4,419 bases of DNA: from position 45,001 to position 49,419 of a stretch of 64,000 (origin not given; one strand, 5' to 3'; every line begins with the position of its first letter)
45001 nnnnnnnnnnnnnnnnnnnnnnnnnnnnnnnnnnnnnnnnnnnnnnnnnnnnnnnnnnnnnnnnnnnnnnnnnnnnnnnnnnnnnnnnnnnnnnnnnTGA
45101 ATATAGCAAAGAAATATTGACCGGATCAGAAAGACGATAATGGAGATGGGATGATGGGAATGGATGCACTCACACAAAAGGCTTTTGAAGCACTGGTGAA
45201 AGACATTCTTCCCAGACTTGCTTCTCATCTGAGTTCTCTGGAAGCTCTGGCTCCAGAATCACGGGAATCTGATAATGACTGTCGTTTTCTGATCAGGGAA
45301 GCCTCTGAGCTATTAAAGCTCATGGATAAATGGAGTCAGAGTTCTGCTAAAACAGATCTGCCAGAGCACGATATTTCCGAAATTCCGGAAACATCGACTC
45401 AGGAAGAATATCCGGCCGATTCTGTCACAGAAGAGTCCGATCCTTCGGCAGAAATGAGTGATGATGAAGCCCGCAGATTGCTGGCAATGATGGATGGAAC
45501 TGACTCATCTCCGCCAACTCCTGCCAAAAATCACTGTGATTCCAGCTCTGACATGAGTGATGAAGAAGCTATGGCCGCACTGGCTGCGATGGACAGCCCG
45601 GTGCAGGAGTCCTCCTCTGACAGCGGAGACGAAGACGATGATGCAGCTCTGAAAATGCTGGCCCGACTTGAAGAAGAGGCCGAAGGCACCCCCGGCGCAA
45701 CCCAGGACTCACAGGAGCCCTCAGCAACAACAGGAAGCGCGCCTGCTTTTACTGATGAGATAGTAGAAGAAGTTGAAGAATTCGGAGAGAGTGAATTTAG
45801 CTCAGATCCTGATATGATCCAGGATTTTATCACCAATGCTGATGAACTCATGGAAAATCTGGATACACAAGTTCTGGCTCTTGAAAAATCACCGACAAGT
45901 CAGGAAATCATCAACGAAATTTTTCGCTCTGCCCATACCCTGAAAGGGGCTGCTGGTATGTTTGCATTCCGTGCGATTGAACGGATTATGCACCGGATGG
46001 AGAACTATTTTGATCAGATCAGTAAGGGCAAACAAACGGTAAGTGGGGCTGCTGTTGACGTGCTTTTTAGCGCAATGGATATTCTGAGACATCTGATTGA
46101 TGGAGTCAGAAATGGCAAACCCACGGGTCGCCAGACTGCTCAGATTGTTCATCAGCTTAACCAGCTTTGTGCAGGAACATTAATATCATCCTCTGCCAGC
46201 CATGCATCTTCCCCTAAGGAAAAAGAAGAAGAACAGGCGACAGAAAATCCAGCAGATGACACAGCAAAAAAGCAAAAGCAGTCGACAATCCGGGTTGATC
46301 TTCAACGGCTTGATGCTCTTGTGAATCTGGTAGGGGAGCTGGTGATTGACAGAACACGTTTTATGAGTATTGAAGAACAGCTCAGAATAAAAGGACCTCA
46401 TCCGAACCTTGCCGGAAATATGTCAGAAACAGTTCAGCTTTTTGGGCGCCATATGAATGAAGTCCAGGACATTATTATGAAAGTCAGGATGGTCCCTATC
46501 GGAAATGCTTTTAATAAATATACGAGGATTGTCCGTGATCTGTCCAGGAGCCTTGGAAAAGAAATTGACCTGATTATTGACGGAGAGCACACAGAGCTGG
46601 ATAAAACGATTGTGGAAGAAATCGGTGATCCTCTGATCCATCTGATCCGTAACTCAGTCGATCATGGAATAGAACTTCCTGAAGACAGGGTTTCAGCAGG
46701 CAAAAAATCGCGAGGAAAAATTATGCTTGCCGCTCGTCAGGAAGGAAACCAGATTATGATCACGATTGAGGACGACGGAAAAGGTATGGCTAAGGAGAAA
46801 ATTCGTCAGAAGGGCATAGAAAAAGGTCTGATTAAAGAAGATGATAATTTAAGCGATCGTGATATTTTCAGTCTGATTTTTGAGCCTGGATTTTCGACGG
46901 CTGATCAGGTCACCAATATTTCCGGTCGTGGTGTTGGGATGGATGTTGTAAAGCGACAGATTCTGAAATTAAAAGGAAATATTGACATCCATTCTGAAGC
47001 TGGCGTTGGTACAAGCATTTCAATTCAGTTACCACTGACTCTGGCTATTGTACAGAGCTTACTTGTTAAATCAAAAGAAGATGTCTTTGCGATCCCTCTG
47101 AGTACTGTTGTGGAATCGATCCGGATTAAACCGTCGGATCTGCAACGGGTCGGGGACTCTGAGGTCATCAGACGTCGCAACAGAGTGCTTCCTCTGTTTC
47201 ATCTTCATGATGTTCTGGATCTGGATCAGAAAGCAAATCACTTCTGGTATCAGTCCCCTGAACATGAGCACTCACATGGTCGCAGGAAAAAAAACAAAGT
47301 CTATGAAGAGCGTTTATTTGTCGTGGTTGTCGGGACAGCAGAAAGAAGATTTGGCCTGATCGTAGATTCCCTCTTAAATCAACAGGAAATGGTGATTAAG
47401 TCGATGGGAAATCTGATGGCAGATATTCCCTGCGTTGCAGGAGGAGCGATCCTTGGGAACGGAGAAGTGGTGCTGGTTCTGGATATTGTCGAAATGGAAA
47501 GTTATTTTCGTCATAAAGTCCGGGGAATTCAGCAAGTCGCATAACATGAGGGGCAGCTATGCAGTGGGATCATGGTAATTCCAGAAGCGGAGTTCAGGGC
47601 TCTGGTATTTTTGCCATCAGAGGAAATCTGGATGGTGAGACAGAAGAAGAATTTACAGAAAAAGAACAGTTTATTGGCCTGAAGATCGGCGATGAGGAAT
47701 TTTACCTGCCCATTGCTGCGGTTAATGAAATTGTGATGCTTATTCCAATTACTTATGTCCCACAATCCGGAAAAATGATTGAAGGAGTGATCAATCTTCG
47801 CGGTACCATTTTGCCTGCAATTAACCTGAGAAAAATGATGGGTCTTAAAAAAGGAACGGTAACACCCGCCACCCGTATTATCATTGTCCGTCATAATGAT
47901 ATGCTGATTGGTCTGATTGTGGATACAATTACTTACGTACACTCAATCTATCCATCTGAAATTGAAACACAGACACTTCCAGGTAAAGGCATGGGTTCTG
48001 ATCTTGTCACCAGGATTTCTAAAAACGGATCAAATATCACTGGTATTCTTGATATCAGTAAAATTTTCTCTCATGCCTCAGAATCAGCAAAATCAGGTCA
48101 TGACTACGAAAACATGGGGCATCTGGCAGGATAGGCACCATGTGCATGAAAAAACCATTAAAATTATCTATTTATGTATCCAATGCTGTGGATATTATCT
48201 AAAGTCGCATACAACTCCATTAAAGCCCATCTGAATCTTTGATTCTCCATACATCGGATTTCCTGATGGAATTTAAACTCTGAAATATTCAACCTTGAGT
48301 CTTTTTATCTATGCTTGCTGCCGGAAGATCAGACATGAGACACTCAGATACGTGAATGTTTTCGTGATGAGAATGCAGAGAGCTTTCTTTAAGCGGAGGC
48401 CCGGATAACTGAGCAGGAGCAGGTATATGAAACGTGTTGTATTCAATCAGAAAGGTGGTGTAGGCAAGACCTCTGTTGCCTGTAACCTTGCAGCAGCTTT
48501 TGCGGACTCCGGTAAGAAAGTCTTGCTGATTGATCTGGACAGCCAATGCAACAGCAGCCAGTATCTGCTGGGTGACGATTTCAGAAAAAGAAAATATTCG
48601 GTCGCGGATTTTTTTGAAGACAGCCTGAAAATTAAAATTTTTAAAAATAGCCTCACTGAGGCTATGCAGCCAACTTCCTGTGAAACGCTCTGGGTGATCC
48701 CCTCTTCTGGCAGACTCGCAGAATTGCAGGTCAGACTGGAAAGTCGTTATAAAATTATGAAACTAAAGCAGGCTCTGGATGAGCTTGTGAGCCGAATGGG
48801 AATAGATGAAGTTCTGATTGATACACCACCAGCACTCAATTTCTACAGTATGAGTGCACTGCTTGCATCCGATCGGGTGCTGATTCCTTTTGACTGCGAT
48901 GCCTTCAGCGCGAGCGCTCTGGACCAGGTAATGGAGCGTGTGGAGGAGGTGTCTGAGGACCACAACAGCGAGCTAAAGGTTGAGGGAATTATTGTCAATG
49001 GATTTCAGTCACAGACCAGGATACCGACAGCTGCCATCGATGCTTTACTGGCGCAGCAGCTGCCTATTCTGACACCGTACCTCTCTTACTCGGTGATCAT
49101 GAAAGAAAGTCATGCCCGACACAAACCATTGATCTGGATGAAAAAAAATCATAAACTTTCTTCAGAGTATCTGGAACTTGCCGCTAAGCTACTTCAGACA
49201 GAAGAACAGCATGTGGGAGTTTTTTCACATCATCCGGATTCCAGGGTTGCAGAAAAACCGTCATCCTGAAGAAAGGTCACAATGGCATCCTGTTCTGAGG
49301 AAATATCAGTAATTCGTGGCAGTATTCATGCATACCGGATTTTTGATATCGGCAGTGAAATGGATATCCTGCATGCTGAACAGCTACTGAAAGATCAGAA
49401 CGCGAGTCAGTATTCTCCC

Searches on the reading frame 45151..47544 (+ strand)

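Call 7: search_protein_families(library=pfam, proteins=[window:45151-47544:+], max_evalue=0.01)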
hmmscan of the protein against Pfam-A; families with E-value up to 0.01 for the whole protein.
window:45151-47544:+ (797 aa): 5 families
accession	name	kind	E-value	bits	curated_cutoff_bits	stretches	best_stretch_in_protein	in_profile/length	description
PF01584.24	CheW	-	1e-21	77.5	23.5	1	636-781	2-132/138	CheW-like domain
PF02518.31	HATPase_c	-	1e-18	68.2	26.4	1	493-630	4-110/111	Histidine kinase-, DNA gyrase B-, and HSP90-like ATPase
PF02895.20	H-kinase_dim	-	9.8e-18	64.8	23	1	377-445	1-68/68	Signal transducing histidine kinase, homodimeric domain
PF01627.28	Hpt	-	2.3e-16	60.2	24.6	1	221-321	1-83/84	Hpt domain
PF13589.12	HATPase_c_3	-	0.0022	18.4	25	1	524-556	22-54/137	Histidine kinase-, DNA gyrase B-, and HSP90-like ATPase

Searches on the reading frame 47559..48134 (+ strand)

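Call 7: search_protein_families(library=pfam, proteins=[window:47559-48134:+], max_evalue=0.01)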
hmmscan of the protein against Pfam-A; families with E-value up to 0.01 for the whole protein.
window:47559-48134:+ (191 aa): 1 family
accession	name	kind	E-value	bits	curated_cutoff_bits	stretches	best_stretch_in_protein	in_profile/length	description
PF01584.24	CheW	-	8.4e-31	106.9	23.5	1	37-173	1-137/138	CheW-like domain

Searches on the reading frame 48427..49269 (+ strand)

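Call 7: search_protein_families(library=pfam, proteins=[window:48427-49269:+], max_evalue=0.01)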
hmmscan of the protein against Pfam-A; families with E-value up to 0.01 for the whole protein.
window:48427-49269:+ (280 aa): 8 families
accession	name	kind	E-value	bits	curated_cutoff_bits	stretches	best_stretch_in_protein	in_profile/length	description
PF13614.12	AAA_31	-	7.9e-39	133.8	27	1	5-185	6-177/177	AAA domain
PF01656.29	CbiA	-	3.4e-23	82.4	25.4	1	4-235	2-125/125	CobQ/CobB/MinD/ParA nucleotide binding domain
PF00142.24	Fer4_NifH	-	6.2e-12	46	25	1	3-50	2-49/271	4Fe-4S iron sulfur cluster binding proteins, NifH/frxC family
PF10609.15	ParA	-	1.2e-09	38.4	27.1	1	4-136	7-122/246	NUBPL iron-transfer P-loop NTPase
PF02374.21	ArsA_ATPase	-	1.4e-08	34.8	24.3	1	1-45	1-45/305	Anion-transporting ATPase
PF09140.17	MipZ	-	2.9e-08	33.8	20.7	1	4-50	4-50/262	ATPase MipZ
PF06564.18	CBP_BcsQ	-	2.2e-05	24.6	21.3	1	9-40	10-41/234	Cellulose biosynthesis protein BcsQ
PF00448.28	SRP54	-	0.0023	18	22.7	0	11-80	11-80/196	SRP54-type protein, GTPase domain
